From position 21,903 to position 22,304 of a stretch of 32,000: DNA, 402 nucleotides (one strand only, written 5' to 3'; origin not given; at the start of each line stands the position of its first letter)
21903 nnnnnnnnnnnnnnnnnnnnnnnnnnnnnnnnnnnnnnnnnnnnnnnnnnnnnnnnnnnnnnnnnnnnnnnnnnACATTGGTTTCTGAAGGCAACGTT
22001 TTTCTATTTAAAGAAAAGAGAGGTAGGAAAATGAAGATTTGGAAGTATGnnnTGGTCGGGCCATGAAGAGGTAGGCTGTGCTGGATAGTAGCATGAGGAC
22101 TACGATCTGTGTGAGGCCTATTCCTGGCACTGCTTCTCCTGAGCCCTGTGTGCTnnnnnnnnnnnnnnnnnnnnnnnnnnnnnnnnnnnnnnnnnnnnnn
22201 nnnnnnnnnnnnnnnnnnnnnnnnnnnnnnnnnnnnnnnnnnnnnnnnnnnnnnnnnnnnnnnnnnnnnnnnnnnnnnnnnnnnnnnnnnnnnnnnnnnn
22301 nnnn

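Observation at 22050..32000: Cluster of four very large exported proteins (22-32 kb): candidate host-attachment / cell-surface system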

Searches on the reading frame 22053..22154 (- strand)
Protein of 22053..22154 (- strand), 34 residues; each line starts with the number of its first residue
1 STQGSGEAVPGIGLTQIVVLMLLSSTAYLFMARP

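Call 73: search_protein_families(library=ncbifam, proteins=[window:22053-22154:-], max_evalue=10)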
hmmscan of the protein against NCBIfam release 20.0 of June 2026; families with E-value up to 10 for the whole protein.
seq(34 aa): 0 families
